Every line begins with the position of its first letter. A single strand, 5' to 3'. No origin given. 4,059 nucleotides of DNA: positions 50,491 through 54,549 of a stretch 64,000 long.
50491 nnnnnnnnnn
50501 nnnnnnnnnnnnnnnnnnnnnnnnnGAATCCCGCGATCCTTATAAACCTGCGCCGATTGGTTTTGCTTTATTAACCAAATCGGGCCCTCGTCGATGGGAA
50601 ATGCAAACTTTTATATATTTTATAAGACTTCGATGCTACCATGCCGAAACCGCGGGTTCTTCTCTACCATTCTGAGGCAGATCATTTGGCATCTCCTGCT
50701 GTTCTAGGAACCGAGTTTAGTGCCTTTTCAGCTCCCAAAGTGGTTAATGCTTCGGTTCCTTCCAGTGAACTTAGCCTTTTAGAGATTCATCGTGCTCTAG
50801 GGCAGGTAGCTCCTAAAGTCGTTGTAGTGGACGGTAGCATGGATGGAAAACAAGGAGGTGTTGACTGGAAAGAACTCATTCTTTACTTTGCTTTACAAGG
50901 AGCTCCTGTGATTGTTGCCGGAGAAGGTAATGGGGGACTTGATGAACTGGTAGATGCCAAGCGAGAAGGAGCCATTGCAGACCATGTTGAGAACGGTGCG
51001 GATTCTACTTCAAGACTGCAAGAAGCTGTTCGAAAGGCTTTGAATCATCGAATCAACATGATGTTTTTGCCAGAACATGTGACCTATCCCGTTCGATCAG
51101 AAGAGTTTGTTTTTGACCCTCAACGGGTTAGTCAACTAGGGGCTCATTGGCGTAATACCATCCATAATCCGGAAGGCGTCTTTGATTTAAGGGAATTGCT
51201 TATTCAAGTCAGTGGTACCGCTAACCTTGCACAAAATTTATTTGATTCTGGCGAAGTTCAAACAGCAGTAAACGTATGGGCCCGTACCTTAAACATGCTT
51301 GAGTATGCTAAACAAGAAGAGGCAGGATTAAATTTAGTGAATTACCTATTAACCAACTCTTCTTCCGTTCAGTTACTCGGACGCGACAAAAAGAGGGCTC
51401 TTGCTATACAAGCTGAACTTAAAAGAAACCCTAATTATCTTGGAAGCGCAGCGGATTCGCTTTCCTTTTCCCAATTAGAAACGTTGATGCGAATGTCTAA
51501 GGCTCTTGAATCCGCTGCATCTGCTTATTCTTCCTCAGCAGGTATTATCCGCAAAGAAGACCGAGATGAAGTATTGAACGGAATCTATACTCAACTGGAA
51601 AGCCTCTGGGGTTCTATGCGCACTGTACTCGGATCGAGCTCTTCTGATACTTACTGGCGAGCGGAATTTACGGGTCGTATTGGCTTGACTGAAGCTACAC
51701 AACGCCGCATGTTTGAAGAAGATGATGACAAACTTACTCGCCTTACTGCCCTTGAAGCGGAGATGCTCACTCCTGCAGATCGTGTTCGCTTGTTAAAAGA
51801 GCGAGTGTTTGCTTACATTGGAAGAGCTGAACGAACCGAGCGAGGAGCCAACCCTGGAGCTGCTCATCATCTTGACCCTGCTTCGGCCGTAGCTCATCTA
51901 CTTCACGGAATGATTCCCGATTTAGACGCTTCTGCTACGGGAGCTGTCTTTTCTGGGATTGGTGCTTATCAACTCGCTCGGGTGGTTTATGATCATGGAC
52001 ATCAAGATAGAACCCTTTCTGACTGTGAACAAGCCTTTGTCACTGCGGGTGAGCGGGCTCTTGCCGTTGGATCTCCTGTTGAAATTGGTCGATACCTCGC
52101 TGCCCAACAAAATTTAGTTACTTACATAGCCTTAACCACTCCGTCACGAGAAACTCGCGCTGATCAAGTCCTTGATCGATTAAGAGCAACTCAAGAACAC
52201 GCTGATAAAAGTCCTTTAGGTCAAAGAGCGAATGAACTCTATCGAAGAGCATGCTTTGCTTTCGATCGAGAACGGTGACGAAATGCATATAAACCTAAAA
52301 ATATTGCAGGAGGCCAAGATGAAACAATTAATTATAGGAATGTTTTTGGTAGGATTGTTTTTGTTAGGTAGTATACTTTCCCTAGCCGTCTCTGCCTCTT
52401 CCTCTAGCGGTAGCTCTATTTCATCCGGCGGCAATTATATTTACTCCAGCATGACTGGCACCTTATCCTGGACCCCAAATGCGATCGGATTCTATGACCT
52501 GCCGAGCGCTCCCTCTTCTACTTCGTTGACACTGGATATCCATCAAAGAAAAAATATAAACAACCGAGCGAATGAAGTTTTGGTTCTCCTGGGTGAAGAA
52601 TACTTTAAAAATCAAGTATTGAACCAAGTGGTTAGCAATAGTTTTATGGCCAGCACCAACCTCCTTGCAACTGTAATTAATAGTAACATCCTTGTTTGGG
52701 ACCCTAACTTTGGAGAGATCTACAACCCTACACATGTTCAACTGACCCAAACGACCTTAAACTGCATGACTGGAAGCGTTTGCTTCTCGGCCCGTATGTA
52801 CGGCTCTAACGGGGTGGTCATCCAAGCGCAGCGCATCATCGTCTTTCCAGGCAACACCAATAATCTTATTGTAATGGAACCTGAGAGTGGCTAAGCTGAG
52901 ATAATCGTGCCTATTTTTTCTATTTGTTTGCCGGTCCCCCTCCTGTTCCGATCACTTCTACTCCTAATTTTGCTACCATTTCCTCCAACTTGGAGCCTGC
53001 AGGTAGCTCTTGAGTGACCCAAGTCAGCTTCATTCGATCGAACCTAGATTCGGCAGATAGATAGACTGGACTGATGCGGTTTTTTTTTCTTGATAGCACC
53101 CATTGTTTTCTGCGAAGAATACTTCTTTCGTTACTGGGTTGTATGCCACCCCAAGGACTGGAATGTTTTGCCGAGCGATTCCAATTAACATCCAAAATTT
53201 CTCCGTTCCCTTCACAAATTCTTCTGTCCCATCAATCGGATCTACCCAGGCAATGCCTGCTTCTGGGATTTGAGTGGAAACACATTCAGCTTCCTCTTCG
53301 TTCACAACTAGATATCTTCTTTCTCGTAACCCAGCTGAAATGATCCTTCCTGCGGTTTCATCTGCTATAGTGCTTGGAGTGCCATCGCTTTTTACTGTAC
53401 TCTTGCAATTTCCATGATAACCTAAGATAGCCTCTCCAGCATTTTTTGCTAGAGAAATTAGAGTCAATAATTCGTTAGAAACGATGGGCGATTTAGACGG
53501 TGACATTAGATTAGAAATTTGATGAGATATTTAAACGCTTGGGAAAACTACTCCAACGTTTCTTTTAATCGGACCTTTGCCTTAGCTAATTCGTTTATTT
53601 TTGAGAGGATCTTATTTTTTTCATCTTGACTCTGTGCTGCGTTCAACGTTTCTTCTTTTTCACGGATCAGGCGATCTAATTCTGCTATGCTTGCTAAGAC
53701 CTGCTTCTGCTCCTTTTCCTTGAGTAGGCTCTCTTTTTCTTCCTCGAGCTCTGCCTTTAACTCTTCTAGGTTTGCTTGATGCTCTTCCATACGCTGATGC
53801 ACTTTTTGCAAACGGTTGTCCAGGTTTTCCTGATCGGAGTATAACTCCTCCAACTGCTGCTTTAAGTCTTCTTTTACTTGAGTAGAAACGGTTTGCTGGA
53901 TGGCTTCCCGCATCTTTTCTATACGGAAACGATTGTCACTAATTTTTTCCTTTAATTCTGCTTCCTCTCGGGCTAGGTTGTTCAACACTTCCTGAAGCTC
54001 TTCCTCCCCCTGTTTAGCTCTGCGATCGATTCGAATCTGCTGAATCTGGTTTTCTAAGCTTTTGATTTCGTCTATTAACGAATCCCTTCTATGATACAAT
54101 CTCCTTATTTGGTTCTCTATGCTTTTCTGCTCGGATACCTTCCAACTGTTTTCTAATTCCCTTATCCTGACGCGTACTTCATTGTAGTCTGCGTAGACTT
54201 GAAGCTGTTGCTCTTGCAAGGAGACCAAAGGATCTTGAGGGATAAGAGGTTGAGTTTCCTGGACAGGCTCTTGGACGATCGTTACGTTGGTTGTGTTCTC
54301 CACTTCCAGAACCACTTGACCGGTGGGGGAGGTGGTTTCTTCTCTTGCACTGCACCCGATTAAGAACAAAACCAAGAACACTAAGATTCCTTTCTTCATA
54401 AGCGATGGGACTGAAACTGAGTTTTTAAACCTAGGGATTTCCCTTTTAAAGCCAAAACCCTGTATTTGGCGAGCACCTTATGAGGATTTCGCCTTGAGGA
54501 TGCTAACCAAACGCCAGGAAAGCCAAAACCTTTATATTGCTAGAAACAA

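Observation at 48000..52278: Divergent pair of large GC-rich hypothetical proteins (841 aa and 545 aa)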

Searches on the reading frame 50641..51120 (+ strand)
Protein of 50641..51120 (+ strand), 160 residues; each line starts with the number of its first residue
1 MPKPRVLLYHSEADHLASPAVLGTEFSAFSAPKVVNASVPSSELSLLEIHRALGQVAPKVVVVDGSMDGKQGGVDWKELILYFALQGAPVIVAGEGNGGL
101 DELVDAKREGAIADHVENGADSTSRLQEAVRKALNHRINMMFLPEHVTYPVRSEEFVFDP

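Call 84: search_solved_structures(query=A9, max_evalue=10)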
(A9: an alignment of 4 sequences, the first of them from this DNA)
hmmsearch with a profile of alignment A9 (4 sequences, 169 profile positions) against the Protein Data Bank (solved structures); distinct sequences matched with E-value up to 10: 2.
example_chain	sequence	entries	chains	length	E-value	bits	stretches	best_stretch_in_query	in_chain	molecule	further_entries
8crx_P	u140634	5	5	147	0.37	13.7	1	47-108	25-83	30S ribosomal protein S16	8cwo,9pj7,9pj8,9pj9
7zm7_J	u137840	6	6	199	1.4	11.8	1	15-87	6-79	NADH-ubiquinone oxidoreductase-like protein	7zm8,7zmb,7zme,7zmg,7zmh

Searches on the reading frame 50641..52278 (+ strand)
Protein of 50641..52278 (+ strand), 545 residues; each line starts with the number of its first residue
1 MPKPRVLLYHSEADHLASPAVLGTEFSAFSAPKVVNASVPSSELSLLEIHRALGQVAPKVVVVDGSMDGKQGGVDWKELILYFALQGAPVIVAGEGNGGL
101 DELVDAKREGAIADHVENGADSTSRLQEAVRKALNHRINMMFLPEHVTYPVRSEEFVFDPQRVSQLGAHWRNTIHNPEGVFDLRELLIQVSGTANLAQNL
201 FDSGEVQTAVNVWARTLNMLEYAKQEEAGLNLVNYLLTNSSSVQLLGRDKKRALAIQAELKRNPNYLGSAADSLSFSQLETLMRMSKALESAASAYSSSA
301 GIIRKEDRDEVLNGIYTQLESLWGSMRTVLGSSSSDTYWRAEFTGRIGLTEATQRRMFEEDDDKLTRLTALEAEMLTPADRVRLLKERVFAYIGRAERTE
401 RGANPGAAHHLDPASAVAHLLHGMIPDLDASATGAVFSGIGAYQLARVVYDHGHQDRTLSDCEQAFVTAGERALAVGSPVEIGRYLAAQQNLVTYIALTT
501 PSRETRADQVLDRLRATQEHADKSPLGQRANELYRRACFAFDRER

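Call 5: search_protein_families(library=pfam, proteins=[window:50641-52278:+], max_evalue=0.1)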
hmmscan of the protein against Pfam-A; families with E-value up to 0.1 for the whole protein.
window:50641-52278:+ (545 aa): 0 families

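Call 6: search_protein_families(library=ncbifam, proteins=[window:50641-52278:+], max_evalue=0.1)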
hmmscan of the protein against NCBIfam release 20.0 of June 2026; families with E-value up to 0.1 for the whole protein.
window:50641-52278:+ (545 aa): 0 families

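Call 12: find_homologous_proteins(query=window:50641-52278:+)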
Query window:50641-52278:+ (545 aa): 2 proteins with E <= 0.001 among 8000 candidates.
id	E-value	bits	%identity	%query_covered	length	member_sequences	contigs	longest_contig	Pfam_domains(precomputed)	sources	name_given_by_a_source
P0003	4.9e-268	908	100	76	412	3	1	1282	-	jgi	-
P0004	1.2e-212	725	63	100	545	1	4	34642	-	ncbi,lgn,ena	ncbi:MAG: hypothetical protein AABX70_08755 [Nanoarchaeota archaeon]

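Call 18: find_homologous_proteins(query=A2, max_evalue=10)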
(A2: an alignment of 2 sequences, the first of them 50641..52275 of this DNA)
Query A2 (2 sequences) (545 aa, profile of the alignment): 2 proteins with E <= 10 among 8000 candidates.
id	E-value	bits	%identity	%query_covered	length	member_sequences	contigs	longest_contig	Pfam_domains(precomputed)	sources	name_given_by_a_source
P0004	0.0e+0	1166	63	100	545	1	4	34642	-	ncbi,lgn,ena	ncbi:MAG: hypothetical protein AABX70_08755 [Nanoarchaeota archaeon]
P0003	3.2e-259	879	100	76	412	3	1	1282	-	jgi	-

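Call 22: search_solved_structures(query=A2, max_evalue=10)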
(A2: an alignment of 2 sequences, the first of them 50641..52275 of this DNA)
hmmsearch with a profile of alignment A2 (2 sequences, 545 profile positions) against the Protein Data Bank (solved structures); distinct sequences matched with E-value up to 10: 7.
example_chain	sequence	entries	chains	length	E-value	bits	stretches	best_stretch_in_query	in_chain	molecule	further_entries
6cfz_D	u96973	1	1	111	0.24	13.1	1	309-375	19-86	Duo1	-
7lda_A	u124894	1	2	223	0.35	12.6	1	379-448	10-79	Ribose-5-phosphate isomerase A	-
2k7c_A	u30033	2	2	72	1.1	10.9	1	99-141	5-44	Calcium-binding protein 1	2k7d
4ixg_X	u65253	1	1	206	1.7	10.3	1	382-459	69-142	Dihydrofolate reductase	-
4ixf_X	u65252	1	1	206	1.7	10.3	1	382-459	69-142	Dihydrofolate reductase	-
1vj3_A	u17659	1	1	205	1.8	10.2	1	383-459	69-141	DIHYDROFOLATE REDUCTASE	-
1cd2_A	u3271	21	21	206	1.8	10.2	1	383-459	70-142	DIHYDROFOLATE REDUCTASE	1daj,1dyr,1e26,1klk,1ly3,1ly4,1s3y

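Call 23: search_protein_families(library=padloc, proteins=[window:50641-52278:+], max_evalue=0.1)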
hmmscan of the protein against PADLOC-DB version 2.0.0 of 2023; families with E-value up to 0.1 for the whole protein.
window:50641-52278:+ (545 aa): 0 families

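Call 24: search_protein_families(library=phrogs, proteins=[window:50641-52278:+], max_evalue=0.1)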
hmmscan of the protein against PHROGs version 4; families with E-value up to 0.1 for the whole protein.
window:50641-52278:+ (545 aa): 0 families

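Call 27: predict_structure(alignment_id=A2)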
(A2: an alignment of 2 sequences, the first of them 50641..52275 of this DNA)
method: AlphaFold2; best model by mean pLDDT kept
length: 545 residues; sequences in the alignment: 2
mean_pLDDT: 51.0   pTM: 0.44
mean pLDDT of the five models: 51.0, 42.7, 41.7, 41.7, 39.5
residues with pLDDT >= 90: 0; 70-90: 140; 50-70: 95; < 50: 310
segments of 3 or more residues with pLDDT < 50: 1-224, 226-253, 265-267, 269-274, 291-315, 362-367
pLDDT, mean of each block of 10 residues (from residue 1): 30 30 28 26 34 33 39 39 36 36 36 32 33 29 23 27 30 31 39 40 39 45 46 41 38 50 48 50 52 41 40 49 54 52 51 61 49 62 80 74 59 82 81 81 81 55 74 71 77 77 83 82 79 84 71
secondary structure, 60 per line:
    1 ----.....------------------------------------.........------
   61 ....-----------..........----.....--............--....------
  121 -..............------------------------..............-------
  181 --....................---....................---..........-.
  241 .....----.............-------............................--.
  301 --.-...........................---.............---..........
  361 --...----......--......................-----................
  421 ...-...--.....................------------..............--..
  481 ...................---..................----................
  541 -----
elements in order: E5-9 H46-54 E61-64 H76-85 E90-94 H97-108 H111-114 H122-135 H160-173 H183-202 H206-225 H229-238 H240-245 H250-262 H270-297 H305-331 H335-347 H351-360 H370-375 H378-399 H405-423 H430-450 H463-476 H479-499 H503-520 H525-540

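Call 81: find_related_loci(query=A7, collection=viral_contigs, flank=5000)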
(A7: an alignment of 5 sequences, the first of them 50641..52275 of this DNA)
Query A7 (545 aa) in viral_contigs; peptide patterns used: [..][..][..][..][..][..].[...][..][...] (x = any residue, [..] = any of these).
29 stretches matched a pattern, but none encodes a relative of the query by tblastn (E <= 1e-3).

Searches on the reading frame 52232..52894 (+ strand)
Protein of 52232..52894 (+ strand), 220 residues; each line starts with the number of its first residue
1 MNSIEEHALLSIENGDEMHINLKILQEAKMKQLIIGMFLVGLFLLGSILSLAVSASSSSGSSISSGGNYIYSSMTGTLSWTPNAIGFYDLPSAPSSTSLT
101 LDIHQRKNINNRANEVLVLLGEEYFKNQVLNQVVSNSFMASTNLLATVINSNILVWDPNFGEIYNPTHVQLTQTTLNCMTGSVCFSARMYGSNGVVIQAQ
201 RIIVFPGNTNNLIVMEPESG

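Call 10: search_protein_families(library=pfam, proteins=[window:52232-52894:+], max_evalue=0.001)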
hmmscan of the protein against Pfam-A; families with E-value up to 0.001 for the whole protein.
window:52232-52894:+ (220 aa): 0 families

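Call 23: search_protein_families(library=padloc, proteins=[window:52232-52894:+], max_evalue=0.1)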
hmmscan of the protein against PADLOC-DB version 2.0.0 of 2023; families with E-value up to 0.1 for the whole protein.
window:52232-52894:+ (220 aa): 1 family
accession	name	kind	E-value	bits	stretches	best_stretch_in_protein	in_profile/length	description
PDLC04492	PDC-M17B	-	0.034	11.8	1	139-192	126-181/238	-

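Call 24: search_protein_families(library=phrogs, proteins=[window:52232-52894:+], max_evalue=0.1)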
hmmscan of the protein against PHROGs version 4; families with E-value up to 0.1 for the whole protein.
window:52232-52894:+ (220 aa): 0 families

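Call 66: search_protein_families(library=ncbifam, proteins=[window:52319-52894:+], max_evalue=0.1)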
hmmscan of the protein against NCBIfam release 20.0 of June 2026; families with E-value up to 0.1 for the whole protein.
window:52319-52894:+ (191 aa): 0 families

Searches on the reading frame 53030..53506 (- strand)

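Call 10: search_protein_families(library=pfam, proteins=[window:53030-53506:-], max_evalue=0.001)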
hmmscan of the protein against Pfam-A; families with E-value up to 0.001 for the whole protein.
window:53030-53506:- (158 aa): 1 family
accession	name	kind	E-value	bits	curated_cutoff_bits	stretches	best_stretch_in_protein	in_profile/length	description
PF00459.30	Inositol_P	-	3.6e-21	76.3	27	1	16-146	9-148/271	Inositol monophosphatase family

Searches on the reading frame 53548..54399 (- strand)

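Call 10: search_protein_families(library=pfam, proteins=[window:53548-54399:-], max_evalue=0.001)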
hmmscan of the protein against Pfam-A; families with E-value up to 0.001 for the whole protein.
window:53548-54399:- (283 aa): 0 families

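Call 23: search_protein_families(library=padloc, proteins=[window:53548-54399:-], max_evalue=0.1)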
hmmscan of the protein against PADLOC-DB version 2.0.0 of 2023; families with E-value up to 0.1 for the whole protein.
window:53548-54399:- (283 aa): 13 families
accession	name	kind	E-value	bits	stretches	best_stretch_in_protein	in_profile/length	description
PDLC00551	JetC2|JetC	-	8.1e-06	21.9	1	59-273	809-1020/1365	DUF3584 domain; MukB-like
PDLC03865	LmuB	-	6.8e-05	19.2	1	73-280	576-787/1007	-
PDLC03859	LmuB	-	0.0004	17.7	1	71-273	251-456/611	-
PDLC00550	JetC2|JetC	-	0.0012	14.7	1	55-266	799-1002/1355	DUF3584 domain; MukB-like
PDLC03864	LmuB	-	0.0025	14.4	1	170-277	400-511/657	-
PDLC02756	PbeC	-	0.0031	14.6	1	64-273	319-527/643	PbeC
PDLC02667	DndD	-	0.013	12.3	1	88-273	279-468/657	DndD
PDLC00647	ZorA3|ZorA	-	0.015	11.7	1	59-273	383-589/780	MotA/ExbB/TolQ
PDLC00648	ZorA3|ZorA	-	0.016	11.9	1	79-256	342-518/692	MotA/ExbB/TolQ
PDLC03861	LmuB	-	0.024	10.6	1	81-280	469-656/1213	-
PDLC02668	DndD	-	0.048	10.6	1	42-273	288-528/659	DndD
PDLC00581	JetC3|JetC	-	0.07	8.9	0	65-274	390-606/1473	DUF3584 domain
PDLC00519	JetC1|JetC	-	0.085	9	0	73-279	234-426/1097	DUF3584 domain; MukB-like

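Call 24: search_protein_families(library=phrogs, proteins=[window:53548-54399:-], max_evalue=0.1)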
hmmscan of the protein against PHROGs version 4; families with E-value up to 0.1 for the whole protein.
window:53548-54399:- (283 aa): 4 families
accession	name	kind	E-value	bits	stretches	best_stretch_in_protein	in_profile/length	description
phrog_3580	-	unknown function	0.021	16.1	1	5-58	4-57/87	-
phrog_24731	-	unknown function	0.057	14.6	1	89-130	84-124/140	-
phrog_1698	-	head and packaging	0.082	13.1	1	60-196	359-507/562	minor head protein; receptor binding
phrog_10974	-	unknown function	0.097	13.9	0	91-138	30-78/83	-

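Call 66: search_protein_families(library=ncbifam, proteins=[window:53548-54399:-], max_evalue=0.1)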
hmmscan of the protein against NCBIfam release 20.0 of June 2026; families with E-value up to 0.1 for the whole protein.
window:53548-54399:- (283 aa): 12 families
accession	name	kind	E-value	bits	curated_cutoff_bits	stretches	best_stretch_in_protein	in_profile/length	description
NF045487.1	ASRP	equivalog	3.1e-06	26.1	300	1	25-270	50-284/593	archaea-specific SMC-related protein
TIGR02168.1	SMC_prok_B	equivalog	2e-05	22.5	567.35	1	59-272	284-497/1181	chromosome segregation protein SMC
TIGR02169.1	SMC_prok_A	equivalog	2.5e-05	22.2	729.4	1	70-280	212-414/1165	chromosome segregation protein SMC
NF003034.1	PRK03918.1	equivalog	0.002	16.2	700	1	67-280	228-426/878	DNA double-strand break repair ATPase Rad50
NF038025.1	dapto_LiaX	exception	0.003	16.3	350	1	82-232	25-174/512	daptomycin-sensing surface protein LiaX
NF002572.0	PRK02224.1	equivalog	0.0031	15.9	1087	1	67-270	241-441/888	DNA double-strand break repair ATPase Rad50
NF045780.1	TrlF_fam_ATP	equivalog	0.0039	16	350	1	43-280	417-665/944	TrlF family AAA-like ATPase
NF041035.1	Rad50_Halo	equivalog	0.0039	15.6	1000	1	67-257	241-436/883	DNA double-strand break repair ATPase Rad50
NF049873.2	cytotoxin_MakE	exception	0.0088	15.1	360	0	75-170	89-182/352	alpha-pore-forming cytotoxin subunit MakE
NF033542.1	transpos_IS110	equivalog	0.011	14.9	140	1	127-238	111-225/343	IS110 family RNA-guided transposase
NF041034.1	Rad50_Sulf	equivalog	0.023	12.5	1000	1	80-273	189-385/872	DNA double-strand break repair ATPase Rad50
NF038218.1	IcmG_DotF_IVB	equivalog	0.066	12.9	200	0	36-153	87-182/266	type IVB secretion system protein IcmG/DotF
